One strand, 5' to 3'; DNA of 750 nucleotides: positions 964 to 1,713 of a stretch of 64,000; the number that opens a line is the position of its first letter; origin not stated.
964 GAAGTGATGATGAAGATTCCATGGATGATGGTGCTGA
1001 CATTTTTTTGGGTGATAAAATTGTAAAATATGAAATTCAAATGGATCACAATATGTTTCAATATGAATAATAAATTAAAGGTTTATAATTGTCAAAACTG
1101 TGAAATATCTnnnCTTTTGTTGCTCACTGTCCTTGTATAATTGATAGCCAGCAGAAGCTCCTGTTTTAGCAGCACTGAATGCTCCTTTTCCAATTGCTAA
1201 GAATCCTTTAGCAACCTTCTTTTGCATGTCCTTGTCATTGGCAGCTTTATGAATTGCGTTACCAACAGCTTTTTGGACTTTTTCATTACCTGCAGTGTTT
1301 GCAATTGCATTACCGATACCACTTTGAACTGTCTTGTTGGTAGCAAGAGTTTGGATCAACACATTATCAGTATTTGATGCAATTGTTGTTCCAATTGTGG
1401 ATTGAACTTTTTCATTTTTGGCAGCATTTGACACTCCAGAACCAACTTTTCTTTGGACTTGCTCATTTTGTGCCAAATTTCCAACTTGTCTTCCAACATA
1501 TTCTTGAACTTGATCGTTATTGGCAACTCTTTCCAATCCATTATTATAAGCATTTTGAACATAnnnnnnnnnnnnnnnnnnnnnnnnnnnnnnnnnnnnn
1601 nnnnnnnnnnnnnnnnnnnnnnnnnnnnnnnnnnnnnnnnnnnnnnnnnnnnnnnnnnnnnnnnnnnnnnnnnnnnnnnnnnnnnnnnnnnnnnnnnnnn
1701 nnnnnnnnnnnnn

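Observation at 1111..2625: USP8/AMSH-type dimerisation domain protein lacking any deubiquitinase domain, with a prion-like Q/Y/P region and 17-aa tandem repeats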

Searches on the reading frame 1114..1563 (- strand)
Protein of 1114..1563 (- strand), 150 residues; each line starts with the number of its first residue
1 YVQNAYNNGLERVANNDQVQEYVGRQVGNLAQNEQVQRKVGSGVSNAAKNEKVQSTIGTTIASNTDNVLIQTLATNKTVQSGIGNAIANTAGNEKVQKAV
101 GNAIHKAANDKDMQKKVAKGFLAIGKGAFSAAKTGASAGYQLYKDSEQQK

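Call 21: search_protein_representatives(alignment_id=A2)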
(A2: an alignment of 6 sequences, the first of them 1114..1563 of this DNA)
Query: 6 sequences, 150 profile positions. Proteins with E-value up to 0.001 (for the whole library): 84; up to 1e-10: 53; up to 1e-30: 16. The best 84 are listed.
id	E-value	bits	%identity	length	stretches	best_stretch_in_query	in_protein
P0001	2.2e-70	251.5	-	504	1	1-150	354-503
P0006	5.8e-67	240.4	-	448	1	4-149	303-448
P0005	2.1e-62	225.6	-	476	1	2-148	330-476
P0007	1.8e-51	190.2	-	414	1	6-146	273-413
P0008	2.1e-51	189.9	-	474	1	5-146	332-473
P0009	6.8e-50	185.1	-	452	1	6-149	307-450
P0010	4.4e-46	172.7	-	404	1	9-148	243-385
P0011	5.2e-46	172.4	-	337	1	5-149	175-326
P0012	1.7e-44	167.5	-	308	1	6-140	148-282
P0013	2.7e-43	163.7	-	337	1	2-146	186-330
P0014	1.5e-42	161.2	-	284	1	7-143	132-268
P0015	9.8e-41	155.3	-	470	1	10-150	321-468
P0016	4.1e-39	150.1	-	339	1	7-129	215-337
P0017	6.3e-37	143.0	-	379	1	10-145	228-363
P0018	9.2e-36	139.2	-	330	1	10-141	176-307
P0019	2.0e-35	138.1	-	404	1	7-138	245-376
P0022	4.9e-28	114.1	-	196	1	3-149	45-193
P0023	4.9e-27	110.9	-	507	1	22-147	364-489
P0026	6.1e-22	94.3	-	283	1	14-119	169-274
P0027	2.4e-21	92.4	-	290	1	20-139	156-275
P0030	5.6e-20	87.9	-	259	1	17-118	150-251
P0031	4.8e-19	84.9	-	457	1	17-119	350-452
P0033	3.4e-18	82.2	-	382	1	19-117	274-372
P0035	9.3e-18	80.8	-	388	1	17-120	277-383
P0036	1.3e-16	77.0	-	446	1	10-122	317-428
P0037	9.9e-16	74.2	-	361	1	18-137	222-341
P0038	1.7e-15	73.4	-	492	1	22-140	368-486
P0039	3.3e-15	72.5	-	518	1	23-149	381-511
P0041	6.4e-15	71.5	-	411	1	25-133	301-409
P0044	7.1e-14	68.1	-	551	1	21-124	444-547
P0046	1.0e-13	67.7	-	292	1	17-116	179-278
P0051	7.2e-13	64.9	-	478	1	31-114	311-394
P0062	3.7e-09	52.8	-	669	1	26-110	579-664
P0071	5.3e-07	45.8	-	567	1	21-113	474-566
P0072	7.6e-07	45.3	-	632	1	11-81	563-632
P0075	3.1e-06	43.3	-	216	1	15-114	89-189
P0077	5.5e-06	42.5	-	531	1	10-106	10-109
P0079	7.0e-06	42.2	-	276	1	4-104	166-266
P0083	4.0e-05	39.8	-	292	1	19-79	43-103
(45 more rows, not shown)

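Call 26: list_cluster_members(proteins=[P0010, P0011, P0013, P0014, P0017, P0036, P0039, P0044, P0027, P0030])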
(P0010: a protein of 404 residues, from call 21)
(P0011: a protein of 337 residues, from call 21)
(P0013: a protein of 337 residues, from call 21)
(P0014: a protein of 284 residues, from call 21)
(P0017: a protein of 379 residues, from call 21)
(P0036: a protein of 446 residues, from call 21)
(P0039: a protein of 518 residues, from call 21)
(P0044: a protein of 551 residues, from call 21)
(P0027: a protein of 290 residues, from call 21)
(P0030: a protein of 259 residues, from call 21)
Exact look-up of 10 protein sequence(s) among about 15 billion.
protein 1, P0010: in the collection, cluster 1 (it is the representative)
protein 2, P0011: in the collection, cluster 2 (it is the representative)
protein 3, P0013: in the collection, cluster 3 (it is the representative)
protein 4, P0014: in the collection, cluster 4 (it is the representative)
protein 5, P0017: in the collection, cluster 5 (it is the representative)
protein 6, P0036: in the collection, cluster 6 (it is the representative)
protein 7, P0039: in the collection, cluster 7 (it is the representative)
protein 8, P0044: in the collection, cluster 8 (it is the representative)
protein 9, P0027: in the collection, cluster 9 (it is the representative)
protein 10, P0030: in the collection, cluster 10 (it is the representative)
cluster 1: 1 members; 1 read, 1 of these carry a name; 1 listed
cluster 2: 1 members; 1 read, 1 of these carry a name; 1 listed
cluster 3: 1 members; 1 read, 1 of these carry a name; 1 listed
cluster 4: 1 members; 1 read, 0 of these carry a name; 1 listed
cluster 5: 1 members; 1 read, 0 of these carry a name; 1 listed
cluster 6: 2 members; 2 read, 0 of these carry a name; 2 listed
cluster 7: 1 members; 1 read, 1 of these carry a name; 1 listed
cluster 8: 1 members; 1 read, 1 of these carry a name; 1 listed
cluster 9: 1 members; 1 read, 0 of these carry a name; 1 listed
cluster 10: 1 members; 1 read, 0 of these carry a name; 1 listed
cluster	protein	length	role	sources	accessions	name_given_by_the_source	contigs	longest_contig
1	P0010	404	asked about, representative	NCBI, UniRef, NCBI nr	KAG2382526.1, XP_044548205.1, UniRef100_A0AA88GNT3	hypothetical protein C9374_005106 [Naegleria lovaniensis] | USP8 dimerisation domain-containing protein n=1 Tax=Naegleria lovaniensis TaxID=51637 ... | uncharacterized protein C9374_005106 [Naegleria lovaniensis]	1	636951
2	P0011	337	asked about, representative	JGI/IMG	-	hypothetical protein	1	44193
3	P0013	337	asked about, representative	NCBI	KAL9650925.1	hypothetical protein ABK040_015028 [Willaertia magna]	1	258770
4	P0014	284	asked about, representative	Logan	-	-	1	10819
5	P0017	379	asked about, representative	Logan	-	-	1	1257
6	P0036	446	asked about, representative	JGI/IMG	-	-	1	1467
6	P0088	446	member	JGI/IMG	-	-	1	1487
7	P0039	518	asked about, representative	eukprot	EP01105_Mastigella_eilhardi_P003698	TRINITY_DN1480_c0_g1_i1.p1 TRINITY_DN1480_c0_g1~~TRINITY_DN1480_c0_g1_i1.p1 ORF ...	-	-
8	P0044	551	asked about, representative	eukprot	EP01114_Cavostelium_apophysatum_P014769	TRINITY_DN3910_c0_g1_i1.p1 TRINITY_DN3910_c0_g1~~TRINITY_DN3910_c0_g1_i1.p1 ORF ...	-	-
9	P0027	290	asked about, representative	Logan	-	-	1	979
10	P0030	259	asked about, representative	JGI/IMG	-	-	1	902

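Call 31: search_solved_structures(query=A4, max_evalue=10, show_alignments=2)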
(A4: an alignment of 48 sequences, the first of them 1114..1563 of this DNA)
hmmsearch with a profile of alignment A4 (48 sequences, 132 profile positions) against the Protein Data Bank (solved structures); distinct sequences matched with E-value up to 10: 23.
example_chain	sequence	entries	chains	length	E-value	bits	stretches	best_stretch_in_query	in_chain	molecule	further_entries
2ymu_A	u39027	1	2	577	1.7e-14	56.7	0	56-83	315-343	WD-40 REPEAT PROTEIN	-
7bie_A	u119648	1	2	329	4.2e-12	49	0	56-82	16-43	nvWRAP-T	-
7big_A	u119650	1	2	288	3.8e-10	42.7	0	56-82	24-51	v13WRAP-T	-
7bid_A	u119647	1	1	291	3.9e-10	42.6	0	56-82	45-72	v31WRAP-T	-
7bif_A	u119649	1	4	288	2e-09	40.4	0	56-82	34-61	v22WRAP-T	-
6r60_A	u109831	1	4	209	6.2e-08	35.5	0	56-78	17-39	WD-40 repeat protein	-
6r5y_A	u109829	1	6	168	2.7e-06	30.2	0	56-79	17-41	WD-40 repeat protein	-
4rv1_A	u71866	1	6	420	7.2e-05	25.6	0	89-107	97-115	Engineered Protein OR497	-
6r5z_A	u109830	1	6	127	0.0002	24.2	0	56-79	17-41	9-bladed beta-propeller formed by three 3-bladed fragments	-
4hxt_A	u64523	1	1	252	0.0038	20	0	89-107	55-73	De Novo Protein OR329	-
6r5x_A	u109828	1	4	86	0.024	17.5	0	56-80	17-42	WD-40 repeat protein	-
5xjg_A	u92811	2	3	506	0.12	15.1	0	30-57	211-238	Vacuolar protein 8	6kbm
7ycj_A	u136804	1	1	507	0.12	15.1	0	30-57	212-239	Vacuolar protein 8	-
6kbn_A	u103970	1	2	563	0.18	14.6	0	30-57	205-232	Vacuolar protein 8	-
5k7v_A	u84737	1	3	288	0.18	14.6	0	59-129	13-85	Designed protein HR00C3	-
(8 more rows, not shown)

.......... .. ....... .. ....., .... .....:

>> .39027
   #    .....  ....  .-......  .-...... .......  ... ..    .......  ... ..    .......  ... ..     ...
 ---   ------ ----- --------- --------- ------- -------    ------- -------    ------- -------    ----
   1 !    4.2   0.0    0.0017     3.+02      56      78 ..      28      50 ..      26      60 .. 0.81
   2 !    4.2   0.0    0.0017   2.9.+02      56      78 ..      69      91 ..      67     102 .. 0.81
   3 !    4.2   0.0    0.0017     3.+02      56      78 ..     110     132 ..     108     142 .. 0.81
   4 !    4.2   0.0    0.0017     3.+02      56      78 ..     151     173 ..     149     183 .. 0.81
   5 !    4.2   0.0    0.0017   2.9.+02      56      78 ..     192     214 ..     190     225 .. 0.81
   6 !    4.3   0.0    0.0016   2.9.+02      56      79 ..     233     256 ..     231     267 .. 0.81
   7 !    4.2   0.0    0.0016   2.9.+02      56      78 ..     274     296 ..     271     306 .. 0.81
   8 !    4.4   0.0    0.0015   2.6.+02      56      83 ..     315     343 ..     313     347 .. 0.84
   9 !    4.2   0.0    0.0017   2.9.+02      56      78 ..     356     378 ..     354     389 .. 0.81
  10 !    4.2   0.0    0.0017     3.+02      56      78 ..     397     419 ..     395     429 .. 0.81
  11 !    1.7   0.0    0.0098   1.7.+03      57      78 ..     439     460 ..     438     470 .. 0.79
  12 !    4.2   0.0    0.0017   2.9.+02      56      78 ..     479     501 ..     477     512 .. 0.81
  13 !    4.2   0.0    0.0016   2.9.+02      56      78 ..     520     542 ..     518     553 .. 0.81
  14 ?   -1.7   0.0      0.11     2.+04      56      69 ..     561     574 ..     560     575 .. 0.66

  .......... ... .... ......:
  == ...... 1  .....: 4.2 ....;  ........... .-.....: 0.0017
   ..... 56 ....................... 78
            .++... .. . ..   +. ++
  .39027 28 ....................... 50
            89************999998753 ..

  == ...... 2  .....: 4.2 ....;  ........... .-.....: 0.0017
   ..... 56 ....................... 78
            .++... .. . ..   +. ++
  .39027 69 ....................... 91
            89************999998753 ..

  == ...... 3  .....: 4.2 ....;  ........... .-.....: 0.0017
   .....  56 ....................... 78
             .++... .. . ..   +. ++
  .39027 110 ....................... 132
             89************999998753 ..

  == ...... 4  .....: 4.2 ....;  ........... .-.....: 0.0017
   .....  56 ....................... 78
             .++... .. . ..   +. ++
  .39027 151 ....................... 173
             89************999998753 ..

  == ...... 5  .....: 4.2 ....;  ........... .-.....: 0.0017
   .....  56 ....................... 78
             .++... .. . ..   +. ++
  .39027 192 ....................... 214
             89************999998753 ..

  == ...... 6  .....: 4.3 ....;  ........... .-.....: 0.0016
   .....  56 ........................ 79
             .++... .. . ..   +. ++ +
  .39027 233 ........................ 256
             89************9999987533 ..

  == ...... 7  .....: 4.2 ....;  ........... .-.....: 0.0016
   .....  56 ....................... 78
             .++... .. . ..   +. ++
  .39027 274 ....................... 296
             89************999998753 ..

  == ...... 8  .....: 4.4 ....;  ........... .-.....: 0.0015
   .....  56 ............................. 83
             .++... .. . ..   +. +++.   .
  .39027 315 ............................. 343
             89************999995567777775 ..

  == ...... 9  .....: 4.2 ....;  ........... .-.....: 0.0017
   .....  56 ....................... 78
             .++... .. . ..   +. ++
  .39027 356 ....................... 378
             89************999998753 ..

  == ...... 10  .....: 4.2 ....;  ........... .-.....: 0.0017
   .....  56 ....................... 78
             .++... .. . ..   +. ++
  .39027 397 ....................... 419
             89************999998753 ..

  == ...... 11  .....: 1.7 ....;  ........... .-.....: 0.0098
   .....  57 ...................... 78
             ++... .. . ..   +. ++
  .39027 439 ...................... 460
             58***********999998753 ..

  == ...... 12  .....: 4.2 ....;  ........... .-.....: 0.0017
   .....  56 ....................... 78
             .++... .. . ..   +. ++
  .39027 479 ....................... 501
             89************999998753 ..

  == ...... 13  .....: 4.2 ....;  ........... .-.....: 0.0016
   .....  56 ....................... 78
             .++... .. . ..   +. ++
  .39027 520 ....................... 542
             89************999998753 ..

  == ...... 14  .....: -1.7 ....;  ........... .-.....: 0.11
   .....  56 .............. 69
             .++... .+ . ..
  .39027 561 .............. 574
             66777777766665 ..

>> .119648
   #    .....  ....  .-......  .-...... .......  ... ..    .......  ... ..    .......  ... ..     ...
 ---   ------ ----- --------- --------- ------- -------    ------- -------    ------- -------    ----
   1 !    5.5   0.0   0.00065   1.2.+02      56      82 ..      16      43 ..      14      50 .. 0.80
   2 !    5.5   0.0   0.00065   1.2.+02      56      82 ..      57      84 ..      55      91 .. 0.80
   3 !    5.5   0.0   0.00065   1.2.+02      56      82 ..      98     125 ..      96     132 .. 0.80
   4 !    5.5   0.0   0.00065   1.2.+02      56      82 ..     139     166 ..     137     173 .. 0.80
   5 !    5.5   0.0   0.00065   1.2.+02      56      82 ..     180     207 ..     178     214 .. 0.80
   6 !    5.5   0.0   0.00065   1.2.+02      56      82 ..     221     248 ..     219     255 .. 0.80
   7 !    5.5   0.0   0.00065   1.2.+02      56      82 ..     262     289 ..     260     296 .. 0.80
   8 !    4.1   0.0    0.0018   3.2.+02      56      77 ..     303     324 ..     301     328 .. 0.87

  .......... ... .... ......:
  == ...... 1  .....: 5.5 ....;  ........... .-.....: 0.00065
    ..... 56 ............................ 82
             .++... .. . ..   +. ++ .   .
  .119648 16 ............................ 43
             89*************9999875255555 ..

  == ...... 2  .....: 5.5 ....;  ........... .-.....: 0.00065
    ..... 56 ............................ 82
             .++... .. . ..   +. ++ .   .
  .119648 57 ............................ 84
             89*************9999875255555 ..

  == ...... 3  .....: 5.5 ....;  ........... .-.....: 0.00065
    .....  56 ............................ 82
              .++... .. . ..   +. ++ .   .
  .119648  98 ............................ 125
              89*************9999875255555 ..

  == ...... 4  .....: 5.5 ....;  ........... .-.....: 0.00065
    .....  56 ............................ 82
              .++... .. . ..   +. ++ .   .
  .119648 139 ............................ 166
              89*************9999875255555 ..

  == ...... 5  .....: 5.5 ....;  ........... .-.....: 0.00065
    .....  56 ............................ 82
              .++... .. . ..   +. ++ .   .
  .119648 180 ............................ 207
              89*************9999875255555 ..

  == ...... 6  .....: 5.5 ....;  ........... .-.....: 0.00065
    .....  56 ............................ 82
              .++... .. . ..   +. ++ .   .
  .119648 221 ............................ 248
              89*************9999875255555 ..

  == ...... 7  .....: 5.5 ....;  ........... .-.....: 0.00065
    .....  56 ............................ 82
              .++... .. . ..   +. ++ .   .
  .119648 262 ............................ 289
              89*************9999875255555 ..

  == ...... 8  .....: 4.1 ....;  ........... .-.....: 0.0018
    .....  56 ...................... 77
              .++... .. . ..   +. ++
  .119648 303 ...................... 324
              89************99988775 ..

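Call 36: predict_structure(alignment_id=A4)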
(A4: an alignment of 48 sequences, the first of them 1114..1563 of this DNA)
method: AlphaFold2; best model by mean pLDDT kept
length: 150 residues; sequences in the alignment: 48
mean_pLDDT: 80.2   pTM: 0.53
mean pLDDT of the five models: 80.2, 77.7, 76.9, 76.8, 74.9
residues with pLDDT >= 90: 31; 70-90: 90; 50-70: 28; < 50: 1
segments of 3 or more residues with pLDDT < 50: none
pLDDT, mean of each block of 10 residues (from residue 1): 76 80 82 84 88 92 95 94 88 82 79 75 61 58 71
secondary structure, 60 per line:
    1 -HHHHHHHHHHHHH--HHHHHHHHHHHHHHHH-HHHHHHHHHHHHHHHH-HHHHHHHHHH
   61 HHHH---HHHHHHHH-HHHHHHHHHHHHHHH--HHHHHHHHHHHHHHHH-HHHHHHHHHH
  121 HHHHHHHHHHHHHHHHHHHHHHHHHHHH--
elements in order: H2-14 H17-32 H34-49 H51-64 H68-75 H77-91 H94-109 H111-148

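Call 48: find_homologous_proteins(query=A4, max_evalue=0.001)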
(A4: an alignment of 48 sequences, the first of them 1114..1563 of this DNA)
Query A4 (48 sequences) (150 aa, profile of the alignment): 2 proteins with E <= 0.001 among 2073 candidates.
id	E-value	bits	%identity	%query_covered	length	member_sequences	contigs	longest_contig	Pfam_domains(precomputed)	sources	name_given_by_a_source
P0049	8.8e-29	118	29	72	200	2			-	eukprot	eukprot:TRINITY_DN2891_c0_g1_i2.p1 TRINITY_DN2891_c0_g1~~TRINITY_DN2891_c0_g1_i2.p1 ORF type:complet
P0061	1.0e-22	98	34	59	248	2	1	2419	-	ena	-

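Call 49: list_cluster_members(proteins=[P0012, P0015, P0016, P0019, P0022, P0023, P0031, P0033, P0038, P0041])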
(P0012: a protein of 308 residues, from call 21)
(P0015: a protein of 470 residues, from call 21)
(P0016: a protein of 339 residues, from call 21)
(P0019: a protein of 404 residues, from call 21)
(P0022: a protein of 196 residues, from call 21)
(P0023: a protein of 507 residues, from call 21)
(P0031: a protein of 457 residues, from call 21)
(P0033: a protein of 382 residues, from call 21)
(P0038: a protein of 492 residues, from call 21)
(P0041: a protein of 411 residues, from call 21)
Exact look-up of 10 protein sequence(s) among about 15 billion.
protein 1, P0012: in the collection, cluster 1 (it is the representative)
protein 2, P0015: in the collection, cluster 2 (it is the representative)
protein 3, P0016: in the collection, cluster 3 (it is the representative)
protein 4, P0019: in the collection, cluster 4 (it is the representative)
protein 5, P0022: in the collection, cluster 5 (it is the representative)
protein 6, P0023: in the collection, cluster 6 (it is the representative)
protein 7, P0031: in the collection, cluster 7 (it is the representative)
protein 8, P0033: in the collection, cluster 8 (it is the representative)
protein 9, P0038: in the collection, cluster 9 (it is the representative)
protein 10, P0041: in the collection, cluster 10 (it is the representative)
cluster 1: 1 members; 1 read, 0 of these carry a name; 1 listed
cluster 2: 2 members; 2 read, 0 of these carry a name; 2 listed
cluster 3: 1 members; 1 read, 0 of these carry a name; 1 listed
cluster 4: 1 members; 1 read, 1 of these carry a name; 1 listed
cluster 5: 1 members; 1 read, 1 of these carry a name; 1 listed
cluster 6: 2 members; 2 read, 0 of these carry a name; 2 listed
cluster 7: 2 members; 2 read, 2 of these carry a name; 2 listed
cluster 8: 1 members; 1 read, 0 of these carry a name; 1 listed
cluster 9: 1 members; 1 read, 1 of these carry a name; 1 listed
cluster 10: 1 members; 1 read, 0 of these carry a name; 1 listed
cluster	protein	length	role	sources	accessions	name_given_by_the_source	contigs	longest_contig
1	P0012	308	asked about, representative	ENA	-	-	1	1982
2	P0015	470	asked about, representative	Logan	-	-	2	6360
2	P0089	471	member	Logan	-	-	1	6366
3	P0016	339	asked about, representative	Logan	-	-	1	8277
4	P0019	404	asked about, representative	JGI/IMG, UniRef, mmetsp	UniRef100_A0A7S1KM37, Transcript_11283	USP8 dimerisation domain-containing protein n=1 Tax=Percolomonas cosmopolitus TaxID=63605 ... | Transcript_11283/g.42264 ORF Transcript_11283/g.42264 Transcript_11283/m.42264 ...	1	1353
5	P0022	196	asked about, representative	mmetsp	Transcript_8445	Transcript_8445/g.35289 ORF Transcript_8445/g.35289 Transcript_8445/m.35289 type:complete ...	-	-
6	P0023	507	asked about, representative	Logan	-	-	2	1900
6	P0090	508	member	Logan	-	-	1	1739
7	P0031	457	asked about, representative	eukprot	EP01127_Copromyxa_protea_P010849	TRINITY_DN2687_c0_g1_i1.p1 TRINITY_DN2687_c0_g1~~TRINITY_DN2687_c0_g1_i1.p1 ORF ...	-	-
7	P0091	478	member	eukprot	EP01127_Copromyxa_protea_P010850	TRINITY_DN2687_c0_g1_i2.p1 TRINITY_DN2687_c0_g1~~TRINITY_DN2687_c0_g1_i2.p1 ORF ...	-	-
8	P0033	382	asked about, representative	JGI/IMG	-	-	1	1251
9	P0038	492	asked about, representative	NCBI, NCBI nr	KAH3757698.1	hypothetical protein Pelo_10483 [Pelomyxa schiedti]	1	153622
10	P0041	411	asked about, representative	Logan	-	-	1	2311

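Call 50: fold_search(model_id=the predicted structure, library=pdb)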
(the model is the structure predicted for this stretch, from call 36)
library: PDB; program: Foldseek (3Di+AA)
matches with E <= 10: 51; with E <= 0.001: 0
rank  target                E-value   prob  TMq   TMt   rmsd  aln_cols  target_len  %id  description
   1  8qbs                  2.4e+00  0.09  0.20  0.16  24.1       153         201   15  Cryo-EM structure of Vipp1-F197K/L200K helical filament with lattice 1 (Vipp1-F197K/L200K_L1) (released 2024-09-11)
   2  6ixg_A                2.6e+00  0.14  0.24  0.18  16.6       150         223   13  Crystal structure of native apo SH3BP5 (P41) (released 2019-03-20)
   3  8qbw                  3.3e+00  0.08  0.20  0.14  24.1       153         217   15  Cryo-EM structure of Vipp1-deltaH6_aa1-219 helical filament with lattice 3 (Vipp1-deltaH6_L3) (released 2024-09-11)
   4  9ftl_a                3.6e+00  0.15  0.25  0.23  17.7       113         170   18  Asgard ESCRT-IIIB filament structure (released 2025-04-16)
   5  4fzs_A                3.8e+00  0.18  0.22  0.18  10.1        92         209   14  Structure of human SNX1 BAR domain (released 2013-07-10)
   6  7ajq_A                4.0e+00  0.08  0.23  0.16  21.7       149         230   15  cryo-EM structure of ExbBD from Serratia Marcescens (released 2021-10-06)
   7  9ddo_A                4.3e+00  0.09  0.24  0.17  22.4       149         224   17  E. coli TonB-ExbBD TonB bound to ExbB chain C (released 2025-07-09)
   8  9eom                  4.3e+00  0.06  0.17  0.13  23.8       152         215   16  250A Vipp1 dL10Ala helical tubes in the presence of EPL (released 2024-10-16)
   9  1h9g                  5.0e+00  0.04  0.20  0.15  17.4       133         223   13  FadR, FATTY ACID RESPONSIVE TRANSCRIPTION FACTOR FROM E. COLI, in complex with myristoyl-CoA (released 2001-03-09)
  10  6tmh_G                5.2e+00  0.05  0.17  0.22  16.6       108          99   17  Cryo-EM structure of Toxoplasma gondii mitochondrial ATP synthase dimer, OSCP/F1/c-ring model (released 2020-12-16)
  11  6ixg_B                5.5e+00  0.11  0.26  0.19  15.7       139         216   15  Crystal structure of native apo SH3BP5 (P41) (released 2019-03-20)
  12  5los                  5.5e+00  0.06  0.14  0.22  10.1        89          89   16  Piriformospora indica PIIN_05872 (released 2018-05-02)
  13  4fzs_B                5.5e+00  0.05  0.20  0.17  26.1       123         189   16  Structure of human SNX1 BAR domain (released 2013-07-10)
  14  8afz_A                5.8e+00  0.06  0.23  0.12  21.2       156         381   16  Architecture of the ESCPE-1 membrane coat (released 2023-06-21)
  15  7bp3_A                6.1e+00  0.04  0.17  0.09  11.8        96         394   14  Cryo-EM structure of the human MCT2 (released 2020-06-03)
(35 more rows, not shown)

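Call 52: search_protein_families(library=pfam, proteins=[window:1114-1563:-], max_evalue=10)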
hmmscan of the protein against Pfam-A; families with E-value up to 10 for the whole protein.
window:1114-1563:- (150 aa): 0 families
